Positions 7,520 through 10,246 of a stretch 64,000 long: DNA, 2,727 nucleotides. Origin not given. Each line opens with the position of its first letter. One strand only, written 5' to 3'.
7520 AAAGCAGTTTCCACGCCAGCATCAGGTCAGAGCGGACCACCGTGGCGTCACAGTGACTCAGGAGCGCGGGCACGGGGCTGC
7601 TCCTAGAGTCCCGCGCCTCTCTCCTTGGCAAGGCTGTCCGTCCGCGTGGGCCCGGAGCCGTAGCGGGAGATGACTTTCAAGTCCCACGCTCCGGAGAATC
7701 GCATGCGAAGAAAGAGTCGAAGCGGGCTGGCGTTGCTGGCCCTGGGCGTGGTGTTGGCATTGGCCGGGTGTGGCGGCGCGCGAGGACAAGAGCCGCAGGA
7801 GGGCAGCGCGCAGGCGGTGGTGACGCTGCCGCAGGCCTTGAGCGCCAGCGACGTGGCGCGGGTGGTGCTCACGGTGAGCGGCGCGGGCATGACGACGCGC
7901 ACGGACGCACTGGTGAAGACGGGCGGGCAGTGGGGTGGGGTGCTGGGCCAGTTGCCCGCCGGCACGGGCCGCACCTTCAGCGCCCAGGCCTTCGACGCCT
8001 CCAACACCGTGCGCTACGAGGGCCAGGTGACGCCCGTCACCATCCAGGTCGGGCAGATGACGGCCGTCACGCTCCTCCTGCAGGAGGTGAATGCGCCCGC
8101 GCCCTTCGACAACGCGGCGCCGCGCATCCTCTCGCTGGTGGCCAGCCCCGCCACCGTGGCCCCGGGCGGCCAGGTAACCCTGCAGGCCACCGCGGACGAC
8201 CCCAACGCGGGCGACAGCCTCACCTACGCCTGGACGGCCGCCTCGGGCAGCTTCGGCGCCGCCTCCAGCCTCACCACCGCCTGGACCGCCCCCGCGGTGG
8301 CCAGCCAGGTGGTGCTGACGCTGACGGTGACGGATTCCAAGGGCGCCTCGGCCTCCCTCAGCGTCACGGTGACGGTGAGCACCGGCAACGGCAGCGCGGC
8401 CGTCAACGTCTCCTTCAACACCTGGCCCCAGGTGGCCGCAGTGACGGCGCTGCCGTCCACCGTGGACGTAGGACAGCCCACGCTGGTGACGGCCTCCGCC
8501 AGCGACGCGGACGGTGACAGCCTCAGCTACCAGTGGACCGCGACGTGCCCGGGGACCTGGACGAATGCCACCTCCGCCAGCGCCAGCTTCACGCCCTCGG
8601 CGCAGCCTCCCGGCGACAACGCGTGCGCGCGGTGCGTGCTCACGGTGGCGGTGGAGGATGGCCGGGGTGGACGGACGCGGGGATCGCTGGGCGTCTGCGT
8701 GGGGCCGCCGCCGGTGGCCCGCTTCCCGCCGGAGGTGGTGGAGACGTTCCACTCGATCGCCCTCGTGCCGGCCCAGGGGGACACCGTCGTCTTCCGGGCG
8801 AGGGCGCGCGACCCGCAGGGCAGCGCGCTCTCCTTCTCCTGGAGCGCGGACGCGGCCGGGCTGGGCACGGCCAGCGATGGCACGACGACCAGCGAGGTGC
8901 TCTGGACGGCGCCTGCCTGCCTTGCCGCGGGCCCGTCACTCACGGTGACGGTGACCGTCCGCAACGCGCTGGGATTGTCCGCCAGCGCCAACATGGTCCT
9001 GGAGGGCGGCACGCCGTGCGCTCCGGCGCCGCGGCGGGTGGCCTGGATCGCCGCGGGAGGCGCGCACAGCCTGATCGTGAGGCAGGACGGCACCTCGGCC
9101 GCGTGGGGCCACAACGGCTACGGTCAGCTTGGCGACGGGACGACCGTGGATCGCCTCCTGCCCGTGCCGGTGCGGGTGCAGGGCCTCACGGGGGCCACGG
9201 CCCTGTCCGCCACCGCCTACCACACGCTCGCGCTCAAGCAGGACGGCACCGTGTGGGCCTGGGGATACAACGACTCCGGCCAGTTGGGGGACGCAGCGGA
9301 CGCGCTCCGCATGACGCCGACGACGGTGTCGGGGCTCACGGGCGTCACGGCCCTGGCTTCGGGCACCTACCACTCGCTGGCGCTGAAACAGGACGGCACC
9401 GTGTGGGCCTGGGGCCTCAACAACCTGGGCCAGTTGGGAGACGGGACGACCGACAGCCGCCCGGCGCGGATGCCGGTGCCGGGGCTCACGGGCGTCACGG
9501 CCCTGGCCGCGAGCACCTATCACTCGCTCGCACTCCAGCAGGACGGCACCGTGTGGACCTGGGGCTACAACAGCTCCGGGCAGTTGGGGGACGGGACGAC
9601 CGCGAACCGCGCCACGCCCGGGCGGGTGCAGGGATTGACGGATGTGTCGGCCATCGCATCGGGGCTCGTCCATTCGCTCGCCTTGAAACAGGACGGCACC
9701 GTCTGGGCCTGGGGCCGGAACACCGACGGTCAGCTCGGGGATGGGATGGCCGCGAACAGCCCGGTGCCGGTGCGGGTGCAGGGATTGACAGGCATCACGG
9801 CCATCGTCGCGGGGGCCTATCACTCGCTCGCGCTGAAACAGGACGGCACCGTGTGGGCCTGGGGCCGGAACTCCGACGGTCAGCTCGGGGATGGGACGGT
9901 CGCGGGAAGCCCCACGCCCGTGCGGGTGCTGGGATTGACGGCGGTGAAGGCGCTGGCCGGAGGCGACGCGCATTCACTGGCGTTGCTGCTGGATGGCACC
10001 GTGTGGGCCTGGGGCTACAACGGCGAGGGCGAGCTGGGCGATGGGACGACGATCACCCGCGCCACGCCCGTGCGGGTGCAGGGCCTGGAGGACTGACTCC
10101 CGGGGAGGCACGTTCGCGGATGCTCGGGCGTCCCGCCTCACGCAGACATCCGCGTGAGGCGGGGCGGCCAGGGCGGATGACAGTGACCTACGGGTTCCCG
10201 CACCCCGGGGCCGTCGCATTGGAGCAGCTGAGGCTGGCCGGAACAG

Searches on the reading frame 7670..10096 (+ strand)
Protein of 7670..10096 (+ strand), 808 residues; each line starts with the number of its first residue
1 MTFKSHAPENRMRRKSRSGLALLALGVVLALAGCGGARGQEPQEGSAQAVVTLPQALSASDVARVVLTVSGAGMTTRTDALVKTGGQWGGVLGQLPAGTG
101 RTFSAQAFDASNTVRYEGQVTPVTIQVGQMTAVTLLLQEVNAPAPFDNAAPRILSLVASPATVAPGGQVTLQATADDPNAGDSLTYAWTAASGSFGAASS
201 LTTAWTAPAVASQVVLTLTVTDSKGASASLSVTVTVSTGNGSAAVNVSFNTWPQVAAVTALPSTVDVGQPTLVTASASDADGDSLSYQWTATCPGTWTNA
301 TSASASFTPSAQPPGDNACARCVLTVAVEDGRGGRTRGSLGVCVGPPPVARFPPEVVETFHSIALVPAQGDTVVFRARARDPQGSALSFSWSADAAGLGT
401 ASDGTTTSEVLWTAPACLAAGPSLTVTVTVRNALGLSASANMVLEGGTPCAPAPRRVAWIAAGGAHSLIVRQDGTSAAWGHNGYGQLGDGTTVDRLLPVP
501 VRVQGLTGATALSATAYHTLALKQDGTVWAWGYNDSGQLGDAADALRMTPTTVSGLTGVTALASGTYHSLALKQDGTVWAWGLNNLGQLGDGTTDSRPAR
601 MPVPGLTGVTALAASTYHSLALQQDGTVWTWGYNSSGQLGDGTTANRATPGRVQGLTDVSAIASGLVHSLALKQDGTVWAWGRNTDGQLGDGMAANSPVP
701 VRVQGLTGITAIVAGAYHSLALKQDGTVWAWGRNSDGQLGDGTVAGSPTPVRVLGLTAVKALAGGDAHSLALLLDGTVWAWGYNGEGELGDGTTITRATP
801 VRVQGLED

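Call 10: search_protein_families(library=pfam, proteins=[window:7670-10096:+], max_evalue=0.001)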
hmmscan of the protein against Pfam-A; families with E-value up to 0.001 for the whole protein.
window:7670-10096:+ (808 aa): 11 families
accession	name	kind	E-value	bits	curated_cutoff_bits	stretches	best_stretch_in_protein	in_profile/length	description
PF25390.1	WD40_RLD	-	2.5e-106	356.5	150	2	563-807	37-296/363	RCC1-like domain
PF00415.24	RCC1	-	2.3e-83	275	21.7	7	675-722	1-50/50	Regulator of chromosome condensation (RCC1) repeat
PF13540.12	RCC1_2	-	7.2e-70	229.7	22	7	709-738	1-30/30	Regulator of chromosome condensation (RCC1) repeat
PF25384.1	Alsin_RLD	-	2.4e-18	67.1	100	1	625-695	241-313/405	Alsin RCC1-like domain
PF22352.2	K319L-like_PKD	-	7.1e-17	61.6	27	1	164-236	9-84/84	K319L-like, PKD domain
PF17963.7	Big_9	-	9e-12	46.2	23.6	2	256-339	6-85/89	Bacterial Ig domain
PF18911.6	PKD_4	-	5.7e-09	36.4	27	1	148-236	1-85/85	PKD domain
PF21027.3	Sde0182_C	-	1.5e-06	29.2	27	0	275-330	6-67/83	Cellulose-binding protein Sde0182, C-terminal domain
PF17892.7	Cadherin_5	-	0.00012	22.2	26.5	0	273-339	24-92/98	Cadherin-like domain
PF05345.18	He_PIG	-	0.00018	22.3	24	0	157-237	7-96/96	Putative Ig domain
PF02010.21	REJ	-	0.00054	19.1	25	0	181-349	238-417/452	REJ domain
